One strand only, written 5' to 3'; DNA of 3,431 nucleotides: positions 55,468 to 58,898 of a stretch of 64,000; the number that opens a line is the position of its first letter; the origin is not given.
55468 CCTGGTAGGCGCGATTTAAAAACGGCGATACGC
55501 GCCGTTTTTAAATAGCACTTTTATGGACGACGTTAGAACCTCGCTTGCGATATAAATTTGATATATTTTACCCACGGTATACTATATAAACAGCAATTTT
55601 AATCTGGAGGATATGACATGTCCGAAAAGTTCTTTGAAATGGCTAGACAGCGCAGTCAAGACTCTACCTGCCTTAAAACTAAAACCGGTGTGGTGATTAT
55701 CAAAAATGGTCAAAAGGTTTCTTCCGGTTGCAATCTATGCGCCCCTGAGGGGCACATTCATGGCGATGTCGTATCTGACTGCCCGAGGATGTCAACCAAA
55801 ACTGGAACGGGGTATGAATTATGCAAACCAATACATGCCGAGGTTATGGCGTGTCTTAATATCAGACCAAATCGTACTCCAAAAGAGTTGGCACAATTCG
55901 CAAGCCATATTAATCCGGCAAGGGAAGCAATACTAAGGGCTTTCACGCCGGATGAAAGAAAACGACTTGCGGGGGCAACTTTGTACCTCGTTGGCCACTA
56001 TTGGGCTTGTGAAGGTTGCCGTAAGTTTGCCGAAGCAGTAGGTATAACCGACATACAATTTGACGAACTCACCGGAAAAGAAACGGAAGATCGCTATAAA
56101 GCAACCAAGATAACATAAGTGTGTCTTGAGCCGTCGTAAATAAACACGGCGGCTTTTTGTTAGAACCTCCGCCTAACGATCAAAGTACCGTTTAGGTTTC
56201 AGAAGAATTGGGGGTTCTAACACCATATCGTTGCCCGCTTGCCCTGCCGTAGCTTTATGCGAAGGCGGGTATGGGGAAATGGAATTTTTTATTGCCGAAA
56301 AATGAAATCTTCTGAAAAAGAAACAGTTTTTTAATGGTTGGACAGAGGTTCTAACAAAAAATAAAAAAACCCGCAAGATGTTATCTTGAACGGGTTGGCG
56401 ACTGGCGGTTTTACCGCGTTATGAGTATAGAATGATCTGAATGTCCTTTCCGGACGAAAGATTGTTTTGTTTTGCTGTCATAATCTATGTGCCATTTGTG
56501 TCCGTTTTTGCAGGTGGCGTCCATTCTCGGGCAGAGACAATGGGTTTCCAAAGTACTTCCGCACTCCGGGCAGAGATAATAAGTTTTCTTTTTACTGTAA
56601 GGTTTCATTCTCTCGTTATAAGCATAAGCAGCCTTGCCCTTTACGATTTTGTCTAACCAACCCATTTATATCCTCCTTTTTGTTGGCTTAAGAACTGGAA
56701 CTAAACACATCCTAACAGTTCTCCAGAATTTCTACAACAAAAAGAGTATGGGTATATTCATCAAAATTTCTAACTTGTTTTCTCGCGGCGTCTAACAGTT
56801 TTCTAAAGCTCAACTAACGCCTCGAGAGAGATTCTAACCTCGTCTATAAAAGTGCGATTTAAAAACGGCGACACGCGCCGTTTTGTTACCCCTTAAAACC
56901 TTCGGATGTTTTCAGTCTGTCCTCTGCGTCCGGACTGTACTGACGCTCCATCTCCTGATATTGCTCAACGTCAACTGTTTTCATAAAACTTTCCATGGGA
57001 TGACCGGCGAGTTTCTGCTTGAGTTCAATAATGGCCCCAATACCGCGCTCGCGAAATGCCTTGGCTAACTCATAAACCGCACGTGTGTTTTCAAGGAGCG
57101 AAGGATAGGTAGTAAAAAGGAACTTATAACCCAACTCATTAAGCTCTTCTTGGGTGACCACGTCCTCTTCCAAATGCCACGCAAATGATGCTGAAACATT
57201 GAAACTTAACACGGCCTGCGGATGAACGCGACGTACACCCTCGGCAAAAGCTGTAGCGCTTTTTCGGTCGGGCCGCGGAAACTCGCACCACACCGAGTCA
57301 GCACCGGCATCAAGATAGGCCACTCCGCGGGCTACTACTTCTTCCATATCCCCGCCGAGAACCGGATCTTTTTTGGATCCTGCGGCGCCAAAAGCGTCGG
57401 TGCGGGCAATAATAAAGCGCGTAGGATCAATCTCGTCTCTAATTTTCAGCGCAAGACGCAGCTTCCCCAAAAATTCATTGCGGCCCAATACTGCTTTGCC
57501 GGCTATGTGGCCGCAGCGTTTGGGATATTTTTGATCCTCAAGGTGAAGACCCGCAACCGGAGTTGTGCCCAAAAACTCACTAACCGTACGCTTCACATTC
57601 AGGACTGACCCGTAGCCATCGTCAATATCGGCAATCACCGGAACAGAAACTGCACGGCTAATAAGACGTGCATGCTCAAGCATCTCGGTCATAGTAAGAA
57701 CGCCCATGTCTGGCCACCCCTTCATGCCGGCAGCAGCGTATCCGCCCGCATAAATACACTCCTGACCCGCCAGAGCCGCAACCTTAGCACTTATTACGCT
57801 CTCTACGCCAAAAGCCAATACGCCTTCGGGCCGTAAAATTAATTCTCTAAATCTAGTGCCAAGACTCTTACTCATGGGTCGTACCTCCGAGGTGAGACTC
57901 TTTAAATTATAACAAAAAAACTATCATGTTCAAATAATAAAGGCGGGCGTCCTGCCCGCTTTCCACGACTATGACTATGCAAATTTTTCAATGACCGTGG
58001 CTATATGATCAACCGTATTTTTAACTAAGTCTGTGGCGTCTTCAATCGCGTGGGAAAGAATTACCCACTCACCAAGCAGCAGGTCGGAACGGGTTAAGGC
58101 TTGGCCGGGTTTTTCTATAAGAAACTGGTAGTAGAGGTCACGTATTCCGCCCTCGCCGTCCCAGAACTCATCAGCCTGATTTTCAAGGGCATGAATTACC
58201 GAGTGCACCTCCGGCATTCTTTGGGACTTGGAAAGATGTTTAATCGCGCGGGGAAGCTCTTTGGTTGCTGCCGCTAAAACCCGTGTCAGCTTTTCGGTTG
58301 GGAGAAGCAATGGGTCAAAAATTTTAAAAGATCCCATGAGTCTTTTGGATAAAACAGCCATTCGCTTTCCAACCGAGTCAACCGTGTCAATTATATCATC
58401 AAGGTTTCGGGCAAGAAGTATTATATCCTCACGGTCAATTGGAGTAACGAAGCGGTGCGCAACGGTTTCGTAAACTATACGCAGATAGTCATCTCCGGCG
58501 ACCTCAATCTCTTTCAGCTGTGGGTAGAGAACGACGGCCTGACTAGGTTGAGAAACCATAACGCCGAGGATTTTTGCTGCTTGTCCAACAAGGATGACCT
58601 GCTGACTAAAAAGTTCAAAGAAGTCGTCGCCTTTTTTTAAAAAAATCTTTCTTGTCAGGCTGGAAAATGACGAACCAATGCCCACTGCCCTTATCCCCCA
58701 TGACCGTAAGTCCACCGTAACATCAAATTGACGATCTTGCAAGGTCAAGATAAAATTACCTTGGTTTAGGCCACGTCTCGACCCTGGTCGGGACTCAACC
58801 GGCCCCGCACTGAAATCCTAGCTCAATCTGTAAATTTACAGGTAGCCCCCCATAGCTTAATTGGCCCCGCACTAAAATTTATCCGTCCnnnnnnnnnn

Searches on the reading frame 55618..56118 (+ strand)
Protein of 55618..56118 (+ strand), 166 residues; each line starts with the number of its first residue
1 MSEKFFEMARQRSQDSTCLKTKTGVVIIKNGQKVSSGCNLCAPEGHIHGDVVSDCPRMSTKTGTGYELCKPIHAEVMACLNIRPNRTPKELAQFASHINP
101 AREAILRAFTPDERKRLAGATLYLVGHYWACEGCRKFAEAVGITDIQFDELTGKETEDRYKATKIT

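Call 12: search_protein_families(library=pfam, proteins=[window:55618-56118:+], max_evalue=0.001)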
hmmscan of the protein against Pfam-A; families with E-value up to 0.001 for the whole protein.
window:55618-56118:+ (166 aa): 1 family
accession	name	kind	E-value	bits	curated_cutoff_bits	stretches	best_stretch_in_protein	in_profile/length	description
PF00383.29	dCMP_cyt_deam_1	-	4.1e-09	36.7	25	1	3-148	5-100/102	Cytidine and deoxycytidylate deaminase zinc-binding region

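Call 60: search_protein_families(library=ncbifam, proteins=[window:55618-56118:+], max_evalue=0.001)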
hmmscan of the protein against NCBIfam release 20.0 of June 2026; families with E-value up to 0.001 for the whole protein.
window:55618-56118:+ (166 aa): 0 families

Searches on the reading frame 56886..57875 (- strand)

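Call 12: search_protein_families(library=pfam, proteins=[window:56886-57875:-], max_evalue=0.001)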
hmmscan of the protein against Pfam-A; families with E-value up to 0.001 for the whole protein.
window:56886-57875:- (329 aa): 2 families
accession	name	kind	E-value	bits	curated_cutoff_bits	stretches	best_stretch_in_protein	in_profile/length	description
PF13714.12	PEP_mutase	-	2.2e-31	109.7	31.5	1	11-251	3-216/240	Phosphoenolpyruvate phosphomutase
PF00463.27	ICL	-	1.7e-28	99.9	26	2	175-288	363-479/526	Isocitrate lyase family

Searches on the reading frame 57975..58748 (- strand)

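Call 12: search_protein_families(library=pfam, proteins=[window:57975-58748:-], max_evalue=0.001)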
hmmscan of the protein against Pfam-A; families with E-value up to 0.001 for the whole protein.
window:57975-58748:- (257 aa): 1 family
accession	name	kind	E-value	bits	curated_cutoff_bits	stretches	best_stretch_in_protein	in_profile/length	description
PF01865.21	PhoU_div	-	7e-10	39.1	24.4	1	41-195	11-164/214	Protein of unknown function DUF47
